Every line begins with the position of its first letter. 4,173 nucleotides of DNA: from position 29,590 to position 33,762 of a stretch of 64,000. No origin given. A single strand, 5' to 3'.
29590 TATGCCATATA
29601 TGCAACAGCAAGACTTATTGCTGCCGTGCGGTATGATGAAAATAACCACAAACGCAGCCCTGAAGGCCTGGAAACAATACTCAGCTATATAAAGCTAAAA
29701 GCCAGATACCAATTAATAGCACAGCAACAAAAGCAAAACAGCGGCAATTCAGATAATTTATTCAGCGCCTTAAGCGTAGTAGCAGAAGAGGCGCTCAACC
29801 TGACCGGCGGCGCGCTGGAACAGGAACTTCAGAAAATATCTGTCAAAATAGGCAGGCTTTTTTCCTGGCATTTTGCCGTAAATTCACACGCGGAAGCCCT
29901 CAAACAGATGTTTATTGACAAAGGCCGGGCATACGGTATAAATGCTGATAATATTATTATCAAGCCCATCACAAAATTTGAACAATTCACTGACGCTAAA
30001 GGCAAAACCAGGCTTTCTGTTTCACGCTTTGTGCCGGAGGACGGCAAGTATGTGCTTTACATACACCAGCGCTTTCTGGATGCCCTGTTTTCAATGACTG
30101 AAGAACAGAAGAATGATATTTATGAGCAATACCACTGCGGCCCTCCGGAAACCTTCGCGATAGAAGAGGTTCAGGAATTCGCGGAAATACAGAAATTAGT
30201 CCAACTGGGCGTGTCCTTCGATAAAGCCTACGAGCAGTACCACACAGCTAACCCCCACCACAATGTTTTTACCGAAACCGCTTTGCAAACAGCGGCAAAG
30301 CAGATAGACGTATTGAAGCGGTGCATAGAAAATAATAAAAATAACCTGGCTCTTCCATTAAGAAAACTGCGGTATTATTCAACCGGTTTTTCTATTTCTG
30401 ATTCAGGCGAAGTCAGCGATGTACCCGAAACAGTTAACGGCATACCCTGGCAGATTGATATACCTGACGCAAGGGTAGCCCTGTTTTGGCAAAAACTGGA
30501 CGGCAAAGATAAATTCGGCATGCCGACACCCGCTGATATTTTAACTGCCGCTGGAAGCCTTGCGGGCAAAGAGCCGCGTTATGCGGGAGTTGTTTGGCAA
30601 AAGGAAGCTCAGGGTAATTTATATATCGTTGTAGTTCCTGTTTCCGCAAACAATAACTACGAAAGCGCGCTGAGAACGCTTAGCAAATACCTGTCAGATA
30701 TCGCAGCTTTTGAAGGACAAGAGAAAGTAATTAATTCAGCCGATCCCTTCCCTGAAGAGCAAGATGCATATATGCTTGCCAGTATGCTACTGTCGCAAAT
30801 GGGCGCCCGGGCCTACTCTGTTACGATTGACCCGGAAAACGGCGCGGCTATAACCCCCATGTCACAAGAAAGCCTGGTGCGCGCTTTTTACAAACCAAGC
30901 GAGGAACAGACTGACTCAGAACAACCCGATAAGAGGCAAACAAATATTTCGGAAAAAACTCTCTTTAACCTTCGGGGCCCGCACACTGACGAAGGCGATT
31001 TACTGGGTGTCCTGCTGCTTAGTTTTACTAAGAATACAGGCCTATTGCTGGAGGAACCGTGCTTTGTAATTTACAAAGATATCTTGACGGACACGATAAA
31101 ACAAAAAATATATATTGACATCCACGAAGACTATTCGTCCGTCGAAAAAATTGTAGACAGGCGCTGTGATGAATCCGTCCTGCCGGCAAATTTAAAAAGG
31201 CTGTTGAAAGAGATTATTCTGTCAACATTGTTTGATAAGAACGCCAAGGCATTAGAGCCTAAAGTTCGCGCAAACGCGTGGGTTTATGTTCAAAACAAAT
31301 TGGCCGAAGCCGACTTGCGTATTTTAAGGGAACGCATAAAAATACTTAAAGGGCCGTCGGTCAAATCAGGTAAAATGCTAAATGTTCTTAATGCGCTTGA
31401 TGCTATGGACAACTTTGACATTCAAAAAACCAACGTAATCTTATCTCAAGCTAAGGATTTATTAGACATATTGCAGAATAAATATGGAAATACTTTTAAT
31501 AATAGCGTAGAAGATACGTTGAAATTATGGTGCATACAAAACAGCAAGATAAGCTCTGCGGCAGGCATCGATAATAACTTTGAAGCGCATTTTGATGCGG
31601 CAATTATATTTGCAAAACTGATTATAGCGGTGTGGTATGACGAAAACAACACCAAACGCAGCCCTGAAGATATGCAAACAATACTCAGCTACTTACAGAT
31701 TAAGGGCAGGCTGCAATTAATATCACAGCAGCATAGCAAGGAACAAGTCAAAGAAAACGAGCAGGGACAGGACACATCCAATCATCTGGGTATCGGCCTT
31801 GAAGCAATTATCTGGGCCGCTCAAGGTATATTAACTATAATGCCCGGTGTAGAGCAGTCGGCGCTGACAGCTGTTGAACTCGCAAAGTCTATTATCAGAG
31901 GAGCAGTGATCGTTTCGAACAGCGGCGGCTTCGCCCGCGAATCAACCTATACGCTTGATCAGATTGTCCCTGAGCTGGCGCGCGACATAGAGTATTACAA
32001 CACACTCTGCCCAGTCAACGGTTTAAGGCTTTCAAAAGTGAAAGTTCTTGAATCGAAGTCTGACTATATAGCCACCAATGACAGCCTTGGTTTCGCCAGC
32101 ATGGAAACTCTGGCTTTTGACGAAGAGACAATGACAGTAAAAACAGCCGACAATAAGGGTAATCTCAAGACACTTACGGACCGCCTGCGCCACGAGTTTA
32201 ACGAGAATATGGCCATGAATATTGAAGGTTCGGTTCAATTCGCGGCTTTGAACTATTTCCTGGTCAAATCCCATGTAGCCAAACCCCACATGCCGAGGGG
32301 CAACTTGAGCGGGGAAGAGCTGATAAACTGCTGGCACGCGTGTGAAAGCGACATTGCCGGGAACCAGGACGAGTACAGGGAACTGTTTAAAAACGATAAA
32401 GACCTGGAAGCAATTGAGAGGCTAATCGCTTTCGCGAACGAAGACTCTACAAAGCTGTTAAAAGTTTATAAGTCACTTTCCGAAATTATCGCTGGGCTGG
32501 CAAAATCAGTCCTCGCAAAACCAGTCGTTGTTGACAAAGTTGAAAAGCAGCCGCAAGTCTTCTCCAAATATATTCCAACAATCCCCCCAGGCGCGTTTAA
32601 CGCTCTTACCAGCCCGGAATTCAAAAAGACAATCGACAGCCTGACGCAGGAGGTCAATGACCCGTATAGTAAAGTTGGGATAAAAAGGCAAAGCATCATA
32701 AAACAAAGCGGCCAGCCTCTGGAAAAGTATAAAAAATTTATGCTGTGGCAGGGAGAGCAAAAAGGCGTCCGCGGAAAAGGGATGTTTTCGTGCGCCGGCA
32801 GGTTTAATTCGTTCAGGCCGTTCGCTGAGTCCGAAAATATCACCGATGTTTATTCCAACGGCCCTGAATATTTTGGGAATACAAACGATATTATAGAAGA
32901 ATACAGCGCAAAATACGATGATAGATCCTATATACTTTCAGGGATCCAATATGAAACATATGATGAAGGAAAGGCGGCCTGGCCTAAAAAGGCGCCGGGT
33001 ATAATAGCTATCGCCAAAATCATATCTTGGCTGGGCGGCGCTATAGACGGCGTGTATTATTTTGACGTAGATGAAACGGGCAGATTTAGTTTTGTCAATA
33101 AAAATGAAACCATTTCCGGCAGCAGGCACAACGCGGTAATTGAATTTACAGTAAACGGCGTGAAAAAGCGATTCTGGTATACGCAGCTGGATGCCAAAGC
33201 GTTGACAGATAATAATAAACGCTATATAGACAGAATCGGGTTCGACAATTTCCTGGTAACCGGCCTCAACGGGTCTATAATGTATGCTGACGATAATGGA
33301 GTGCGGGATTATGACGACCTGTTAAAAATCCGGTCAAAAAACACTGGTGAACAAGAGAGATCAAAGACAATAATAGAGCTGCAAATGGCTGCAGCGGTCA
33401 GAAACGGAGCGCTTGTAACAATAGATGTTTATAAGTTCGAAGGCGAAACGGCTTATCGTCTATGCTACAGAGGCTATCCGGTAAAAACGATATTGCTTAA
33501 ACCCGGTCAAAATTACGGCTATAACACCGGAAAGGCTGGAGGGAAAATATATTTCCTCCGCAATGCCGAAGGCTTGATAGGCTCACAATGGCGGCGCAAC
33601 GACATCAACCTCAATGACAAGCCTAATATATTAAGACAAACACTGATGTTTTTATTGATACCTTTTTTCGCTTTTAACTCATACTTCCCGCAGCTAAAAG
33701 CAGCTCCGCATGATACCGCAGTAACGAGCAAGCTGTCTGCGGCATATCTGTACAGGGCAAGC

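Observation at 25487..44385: Mosaic of long intragenic repeats (X x3, Y x2-3, Z x2, W x3, V x3) covering about 19 kb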

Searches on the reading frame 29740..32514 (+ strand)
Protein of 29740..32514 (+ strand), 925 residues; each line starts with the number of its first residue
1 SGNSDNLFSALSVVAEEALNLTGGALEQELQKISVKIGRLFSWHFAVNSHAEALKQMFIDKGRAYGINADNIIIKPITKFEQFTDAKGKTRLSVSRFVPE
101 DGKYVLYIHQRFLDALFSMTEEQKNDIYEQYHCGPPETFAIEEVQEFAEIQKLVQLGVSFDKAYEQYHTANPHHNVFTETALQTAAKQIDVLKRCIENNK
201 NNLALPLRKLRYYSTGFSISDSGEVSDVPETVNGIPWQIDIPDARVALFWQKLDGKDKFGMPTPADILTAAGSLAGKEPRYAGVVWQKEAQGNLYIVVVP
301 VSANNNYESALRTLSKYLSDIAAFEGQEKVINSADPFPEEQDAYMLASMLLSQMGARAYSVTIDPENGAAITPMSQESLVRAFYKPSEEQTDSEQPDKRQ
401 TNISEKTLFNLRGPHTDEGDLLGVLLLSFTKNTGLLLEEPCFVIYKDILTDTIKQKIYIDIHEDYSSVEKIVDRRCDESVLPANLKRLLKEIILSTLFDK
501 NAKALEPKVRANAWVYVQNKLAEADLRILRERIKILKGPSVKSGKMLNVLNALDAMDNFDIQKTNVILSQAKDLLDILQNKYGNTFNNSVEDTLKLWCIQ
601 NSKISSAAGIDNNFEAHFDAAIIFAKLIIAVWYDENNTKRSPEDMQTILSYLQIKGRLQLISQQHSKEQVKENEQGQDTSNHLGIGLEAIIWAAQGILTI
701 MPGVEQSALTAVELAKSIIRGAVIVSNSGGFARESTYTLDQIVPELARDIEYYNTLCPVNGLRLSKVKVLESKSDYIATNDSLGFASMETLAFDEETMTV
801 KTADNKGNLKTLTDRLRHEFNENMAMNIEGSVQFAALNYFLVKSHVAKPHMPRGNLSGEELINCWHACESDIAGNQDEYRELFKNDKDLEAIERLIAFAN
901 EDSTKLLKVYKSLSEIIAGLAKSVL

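Call 95: predict_structure(alignment_id=A8)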
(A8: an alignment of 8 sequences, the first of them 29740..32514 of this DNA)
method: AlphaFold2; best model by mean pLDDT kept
length: 925 residues; sequences in the alignment: 8
mean_pLDDT: 63.1   pTM: 0.35
mean pLDDT of the five models: 63.1, 59.6, 57.5, 56.2, 55.9
residues with pLDDT >= 90: 42; 70-90: 303; 50-70: 337; < 50: 243
segments of 3 or more residues with pLDDT < 50: 1-11, 34-48, 80-92, 121-137, 171-216, 226-271, 273-275, 288-291, 324-337, 385-403, 456-458, 539-544, 604-614, 667-682, 758-760, 847-851
pLDDT, mean of each block of 10 residues (from residue 1): 38 58 59 45 39 68 72 67 43 60 72 56 45 45 63 66 58 33 27 35 38 45 49 31 42 37 45 51 55 63 60 62 46 43 62 73 54 71 44 29 52 61 75 80 78 54 73 87 87 85 72 77 83 67 56 63 61 66 66 67 45 52 71 74 78 73 53 32 60 67 56 77 69 87 90 73 83 78 72 82 83 86 87 91 62 65 83 91 88 92 70 68 68
secondary structure, 60 per line:
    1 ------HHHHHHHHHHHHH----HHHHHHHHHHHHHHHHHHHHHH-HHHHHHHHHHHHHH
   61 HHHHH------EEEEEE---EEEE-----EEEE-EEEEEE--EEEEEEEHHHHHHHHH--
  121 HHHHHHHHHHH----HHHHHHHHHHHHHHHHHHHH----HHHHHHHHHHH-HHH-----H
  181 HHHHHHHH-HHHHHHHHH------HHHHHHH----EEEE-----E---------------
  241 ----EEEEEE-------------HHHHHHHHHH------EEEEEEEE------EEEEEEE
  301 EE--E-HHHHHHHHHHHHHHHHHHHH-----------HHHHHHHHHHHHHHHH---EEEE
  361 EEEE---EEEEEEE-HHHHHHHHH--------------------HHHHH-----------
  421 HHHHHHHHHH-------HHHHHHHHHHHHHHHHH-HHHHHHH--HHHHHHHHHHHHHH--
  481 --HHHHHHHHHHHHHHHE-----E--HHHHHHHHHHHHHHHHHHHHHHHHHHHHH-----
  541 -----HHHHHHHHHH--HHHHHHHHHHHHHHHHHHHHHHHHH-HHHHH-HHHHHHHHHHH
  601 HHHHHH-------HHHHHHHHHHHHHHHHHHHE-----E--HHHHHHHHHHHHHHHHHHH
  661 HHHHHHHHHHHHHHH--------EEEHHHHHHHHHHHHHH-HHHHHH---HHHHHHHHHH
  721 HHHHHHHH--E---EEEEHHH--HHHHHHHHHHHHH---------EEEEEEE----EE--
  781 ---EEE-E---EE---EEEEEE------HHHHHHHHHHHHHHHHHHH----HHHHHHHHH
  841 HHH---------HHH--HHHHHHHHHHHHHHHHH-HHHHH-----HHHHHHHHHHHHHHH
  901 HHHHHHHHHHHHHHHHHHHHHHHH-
elements in order (helices of 4 or more, strands of 3 or more residues): H7-19 H24-45 H47-65 E72-77 E81-84 E90-93 E95-100 E103-109 H110-118 H121-131 H136-155 H160-170 H180-188 H190-198 H205-211 E216-219 E245-250 H264-273 E280-287 E294-302 H307-326 H338-353 E357-364 E368-374 H376-384 H405-409 H421-430 H438-454 H456-462 H465-478 H483-497 H507-535 H546-555 H558-582 H584-588 H590-606 H614-632 H642-675 E684-686 H687-700 H702-707 H711-728 E735-738 H744-756 E766-772 E784-786 E797-802 H809-827 H832-843 H858-874 H876-880 H886-924

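Call 97: fold_search(model_id=the predicted structure, library=pdb)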
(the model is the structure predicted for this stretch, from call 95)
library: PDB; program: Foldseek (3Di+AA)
matches with E <= 10: 344; with E <= 0.001: 0
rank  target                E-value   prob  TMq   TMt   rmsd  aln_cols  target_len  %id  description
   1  5iuj_A                3.1e-01  0.10  0.05  0.14  20.4       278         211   11  Crystal structure of the DesK-DesR complex in the phosphotransfer state with low Mg2+ (20 mM) (released 2016-12-21)
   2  3ehg                  3.8e-01  0.14  0.04  0.19  17.5       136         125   11  Crystal structure of the ATP-binding domain of DesK in complex with ATP (released 2009-09-15)
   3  3gig_B                4.4e-01  0.28  0.09  0.27  16.3       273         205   10  Crystal structure of phosphorylated DesKC in complex with AMP-PCP (released 2009-09-15)
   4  7tch_A                5.0e-01  0.03  0.07  0.09  30.3       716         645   10  BceAB E169Q variant ATP-bound conformation (released 2022-04-06)
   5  3ehf_A                5.3e-01  0.08  0.05  0.15  19.1       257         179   11  Crystal structure of DesKC in complex with AMP-PCP (released 2009-09-15)
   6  7ssi_B                5.5e-01  0.14  0.08  0.22  16.4       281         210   10  CRYSTAL STRUCTURE OF THE DESK:DESR-Q10A COMPLEX IN THE PHOSPHOTRANSFER STATE (released 2022-11-16)
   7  9mg8_B                5.5e-01  0.11  0.08  0.16  28.9       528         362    9  Crystal Structure of b-iTHR-110 (released 2025-12-17)
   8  3qf7_B                6.0e-01  0.09  0.05  0.11  22.2       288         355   11  The Mre11:Rad50 complex forms an ATP dependent molecular clamp in DNA double-strand break repair (released 2011-04-20)
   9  5iuk_D                6.9e-01  0.06  0.05  0.13  20.5       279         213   11  Crystal structure of the DesK-DesR complex in the phosphotransfer state with high Mg2+ (150 mM) (released 2016-12-21)
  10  8qqs_C                7.6e-01  0.05  0.05  0.07  25.2       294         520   12  E. coli DNA gyrase bound to a linear part of a DNA minicircle (released 2024-04-10)
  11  5iuj_D                7.9e-01  0.06  0.05  0.13  20.4       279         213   11  Crystal structure of the DesK-DesR complex in the phosphotransfer state with low Mg2+ (20 mM) (released 2016-12-21)
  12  4gt8                  8.3e-01  0.10  0.04  0.18  17.2       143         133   11  Crystal Structure of the Catalytic and ATP-binding Domain from VraS in Complex with ADP (released 2013-08-28)
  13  2y3p_B                8.3e-01  0.08  0.07  0.12  25.8       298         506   12  Crystal structure of N-terminal domain of GyrA with the antibiotic simocyclinone D8 (released 2010-12-29)
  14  8c5v_A                9.1e-01  0.08  0.05  0.09  17.2       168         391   12  Chemotaxis core signalling unit from E protein lysed E. coli cells (released 2023-09-13)
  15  5iuj_B                9.1e-01  0.07  0.06  0.15  18.0       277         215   11  Crystal structure of the DesK-DesR complex in the phosphotransfer state with low Mg2+ (20 mM) (released 2016-12-21)
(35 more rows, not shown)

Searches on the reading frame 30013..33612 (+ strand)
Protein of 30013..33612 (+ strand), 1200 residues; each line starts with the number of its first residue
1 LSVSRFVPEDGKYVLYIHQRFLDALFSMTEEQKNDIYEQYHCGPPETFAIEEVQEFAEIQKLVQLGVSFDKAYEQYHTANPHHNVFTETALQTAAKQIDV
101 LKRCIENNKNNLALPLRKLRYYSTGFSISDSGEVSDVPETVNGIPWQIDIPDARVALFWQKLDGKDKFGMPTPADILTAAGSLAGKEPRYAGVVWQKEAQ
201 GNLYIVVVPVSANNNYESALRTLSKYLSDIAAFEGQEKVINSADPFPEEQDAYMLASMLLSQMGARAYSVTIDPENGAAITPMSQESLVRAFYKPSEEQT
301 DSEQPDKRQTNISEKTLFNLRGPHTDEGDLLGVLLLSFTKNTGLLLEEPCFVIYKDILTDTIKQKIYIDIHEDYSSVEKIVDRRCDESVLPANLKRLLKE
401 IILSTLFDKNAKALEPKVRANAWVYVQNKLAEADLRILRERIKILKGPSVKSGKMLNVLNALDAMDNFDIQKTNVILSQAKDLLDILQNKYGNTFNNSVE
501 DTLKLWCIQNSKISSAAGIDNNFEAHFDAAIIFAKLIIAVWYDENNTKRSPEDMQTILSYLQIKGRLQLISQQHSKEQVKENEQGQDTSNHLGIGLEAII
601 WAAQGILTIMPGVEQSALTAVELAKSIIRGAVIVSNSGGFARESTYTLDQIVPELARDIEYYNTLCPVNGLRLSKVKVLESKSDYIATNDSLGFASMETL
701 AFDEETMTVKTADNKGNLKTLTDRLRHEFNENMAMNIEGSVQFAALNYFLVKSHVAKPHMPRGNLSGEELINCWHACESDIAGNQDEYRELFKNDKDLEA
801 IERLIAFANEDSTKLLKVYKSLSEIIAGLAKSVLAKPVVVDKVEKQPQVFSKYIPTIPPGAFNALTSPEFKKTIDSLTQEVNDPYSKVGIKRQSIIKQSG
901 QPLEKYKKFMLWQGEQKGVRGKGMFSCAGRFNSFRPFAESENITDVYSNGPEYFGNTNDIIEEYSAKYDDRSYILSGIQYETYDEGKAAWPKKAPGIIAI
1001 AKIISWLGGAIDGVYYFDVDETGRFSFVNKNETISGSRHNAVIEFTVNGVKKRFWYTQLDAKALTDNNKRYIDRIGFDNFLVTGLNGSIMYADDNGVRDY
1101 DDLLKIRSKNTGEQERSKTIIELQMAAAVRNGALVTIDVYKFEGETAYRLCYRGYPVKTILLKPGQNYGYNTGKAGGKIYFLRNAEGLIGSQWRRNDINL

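Call 40: search_protein_representatives(protein=window:30013-33612:+)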
Query: 1200 residues. Proteins with E-value up to 0.001 (for the whole library): 56; up to 1e-10: 22; up to 1e-30: 2. The best 56 are listed.
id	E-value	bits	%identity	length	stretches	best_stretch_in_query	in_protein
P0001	1.3e-111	390.7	31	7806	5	856-1088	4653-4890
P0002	5.9e-92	325.7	41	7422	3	612-836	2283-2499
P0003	4.7e-27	110.8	30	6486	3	613-794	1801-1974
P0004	1.2e-22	96.2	34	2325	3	904-1083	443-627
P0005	2.9e-21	91.6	31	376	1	852-1083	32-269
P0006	1.3e-18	82.8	32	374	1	856-1101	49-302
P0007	1.8e-18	82.3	37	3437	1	857-1060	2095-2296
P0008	7.8e-18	80.2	32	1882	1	869-1181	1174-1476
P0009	1.6e-16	75.9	34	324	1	904-1089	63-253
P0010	1.2e-15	73.0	28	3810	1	855-1084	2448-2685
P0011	3.6e-15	71.4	32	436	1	855-1059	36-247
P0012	1.0e-14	69.9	31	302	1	879-1085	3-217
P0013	1.0e-14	69.9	32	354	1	896-1088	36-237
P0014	3.9e-13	64.7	31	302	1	868-1059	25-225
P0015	2.8e-12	61.9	29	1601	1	856-1086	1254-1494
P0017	8.1e-12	60.3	30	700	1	856-1084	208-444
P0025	4.5e-10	54.5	27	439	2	840-1087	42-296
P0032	1.2e-08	49.9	28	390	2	902-1185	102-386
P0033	1.8e-08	49.3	37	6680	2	6-127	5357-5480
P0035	1.0e-07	46.7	30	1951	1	591-829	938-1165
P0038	2.6e-07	45.4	29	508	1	860-1066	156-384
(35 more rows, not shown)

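Call 41: search_protein_families(library=pfam, proteins=[P0005, P0006, P0009, P0011, P0012, P0013, P0017, P0025, P0032, P0038], max_evalue=0.01)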
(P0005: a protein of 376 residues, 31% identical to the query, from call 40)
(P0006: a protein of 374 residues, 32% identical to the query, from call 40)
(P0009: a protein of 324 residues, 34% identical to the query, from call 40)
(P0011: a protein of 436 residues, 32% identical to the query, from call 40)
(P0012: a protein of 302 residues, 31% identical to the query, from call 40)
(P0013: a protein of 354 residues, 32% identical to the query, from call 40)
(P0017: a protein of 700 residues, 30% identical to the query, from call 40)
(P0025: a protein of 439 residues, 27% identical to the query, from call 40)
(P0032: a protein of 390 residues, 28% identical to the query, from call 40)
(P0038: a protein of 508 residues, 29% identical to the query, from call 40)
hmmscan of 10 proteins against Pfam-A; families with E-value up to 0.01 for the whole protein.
P0005 (376 aa): 0 families

P0006 (374 aa): 0 families

P0009 (324 aa): 0 families

P0011 (436 aa): 0 families

P0012 (302 aa): 0 families

P0013 (354 aa): 0 families

P0017 (700 aa): 1 family
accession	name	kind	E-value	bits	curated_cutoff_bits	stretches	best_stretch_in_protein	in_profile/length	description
PF20869.2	FAM186A_PQQAQ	-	0.0021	18.1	45.7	0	96-104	18-26/42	FAM186A, PQQAQ repeat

P0025 (439 aa): 0 families

P0032 (390 aa): 0 families

P0038 (508 aa): 0 families

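Call 43: list_cluster_members(proteins=[P0001, P0002, P0003, P0033, P0005, P0006, P0009, P0004, P0007, P0035])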
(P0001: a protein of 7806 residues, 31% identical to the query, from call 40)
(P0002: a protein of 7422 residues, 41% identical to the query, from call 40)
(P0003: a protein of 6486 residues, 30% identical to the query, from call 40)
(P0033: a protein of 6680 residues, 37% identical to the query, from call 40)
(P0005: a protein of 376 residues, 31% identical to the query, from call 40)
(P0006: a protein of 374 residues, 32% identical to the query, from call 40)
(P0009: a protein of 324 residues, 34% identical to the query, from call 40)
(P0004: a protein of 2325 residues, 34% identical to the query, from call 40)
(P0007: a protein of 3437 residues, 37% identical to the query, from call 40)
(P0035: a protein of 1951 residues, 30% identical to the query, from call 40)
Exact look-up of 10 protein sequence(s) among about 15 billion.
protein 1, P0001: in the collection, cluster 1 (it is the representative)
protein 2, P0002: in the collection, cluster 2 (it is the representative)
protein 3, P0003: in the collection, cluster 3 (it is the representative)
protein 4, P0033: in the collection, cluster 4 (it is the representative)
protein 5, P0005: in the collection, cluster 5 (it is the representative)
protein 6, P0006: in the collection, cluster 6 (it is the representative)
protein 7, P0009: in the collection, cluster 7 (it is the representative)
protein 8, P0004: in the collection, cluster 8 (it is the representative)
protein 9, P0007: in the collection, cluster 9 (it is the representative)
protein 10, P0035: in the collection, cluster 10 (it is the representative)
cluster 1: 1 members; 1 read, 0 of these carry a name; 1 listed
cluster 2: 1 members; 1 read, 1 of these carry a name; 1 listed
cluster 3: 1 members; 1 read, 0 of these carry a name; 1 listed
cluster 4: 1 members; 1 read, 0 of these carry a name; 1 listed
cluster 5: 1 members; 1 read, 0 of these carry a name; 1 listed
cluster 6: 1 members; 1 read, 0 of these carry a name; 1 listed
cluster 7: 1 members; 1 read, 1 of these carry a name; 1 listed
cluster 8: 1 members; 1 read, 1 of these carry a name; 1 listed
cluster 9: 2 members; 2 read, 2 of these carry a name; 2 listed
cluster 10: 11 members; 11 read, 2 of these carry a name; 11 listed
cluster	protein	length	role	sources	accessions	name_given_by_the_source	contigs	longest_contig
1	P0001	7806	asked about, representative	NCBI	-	-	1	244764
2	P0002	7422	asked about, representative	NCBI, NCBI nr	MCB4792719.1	MAG: 6-phosphofructokinase, partial [Elusimicrobia bacterium] | 6-phosphofructokinase [Candidatus Liberimonas magnetica]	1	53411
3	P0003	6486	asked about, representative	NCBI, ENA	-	-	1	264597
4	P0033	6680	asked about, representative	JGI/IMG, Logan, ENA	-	-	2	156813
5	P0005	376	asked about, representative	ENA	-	-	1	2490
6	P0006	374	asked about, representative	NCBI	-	-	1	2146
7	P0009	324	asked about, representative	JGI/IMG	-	hypothetical protein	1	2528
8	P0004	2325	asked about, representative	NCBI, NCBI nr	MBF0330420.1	MAG: hypothetical protein HQL17_00665 [Candidatus Omnitrophica bacterium] | hypothetical protein [Candidatus Omnitrophota bacterium]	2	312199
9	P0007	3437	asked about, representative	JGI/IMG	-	uridine kinase/anti-sigma regulatory factor (Ser/Thr protein kinase)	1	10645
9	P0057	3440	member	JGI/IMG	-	uridine kinase/anti-sigma regulatory factor (Ser/Thr protein kinase)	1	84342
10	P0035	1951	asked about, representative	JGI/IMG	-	-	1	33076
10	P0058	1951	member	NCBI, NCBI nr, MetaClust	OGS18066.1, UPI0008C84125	MAG: hypothetical protein A2219_00835 [Elusimicrobia bacterium RIFOXYA2_FULL_50_26] | status=active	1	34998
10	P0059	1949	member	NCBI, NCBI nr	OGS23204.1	MAG: hypothetical protein A2314_06305 [Elusimicrobia bacterium RIFOXYB2_FULL_50_12]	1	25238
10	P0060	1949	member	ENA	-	-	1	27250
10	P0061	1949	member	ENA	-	-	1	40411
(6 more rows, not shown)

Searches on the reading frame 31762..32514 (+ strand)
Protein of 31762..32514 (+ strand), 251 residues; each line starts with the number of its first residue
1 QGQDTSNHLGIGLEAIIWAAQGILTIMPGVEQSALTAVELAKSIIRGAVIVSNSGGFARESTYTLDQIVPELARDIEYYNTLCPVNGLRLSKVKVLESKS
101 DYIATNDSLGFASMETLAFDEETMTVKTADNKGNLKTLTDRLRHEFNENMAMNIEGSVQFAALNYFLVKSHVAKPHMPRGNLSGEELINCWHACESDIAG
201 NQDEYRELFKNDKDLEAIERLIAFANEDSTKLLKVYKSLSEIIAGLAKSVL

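Call 33: search_solved_structures(query=A2, max_evalue=10)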
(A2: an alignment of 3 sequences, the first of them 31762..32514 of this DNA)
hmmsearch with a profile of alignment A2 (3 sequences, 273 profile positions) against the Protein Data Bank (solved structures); distinct sequences matched with E-value up to 10: 0.
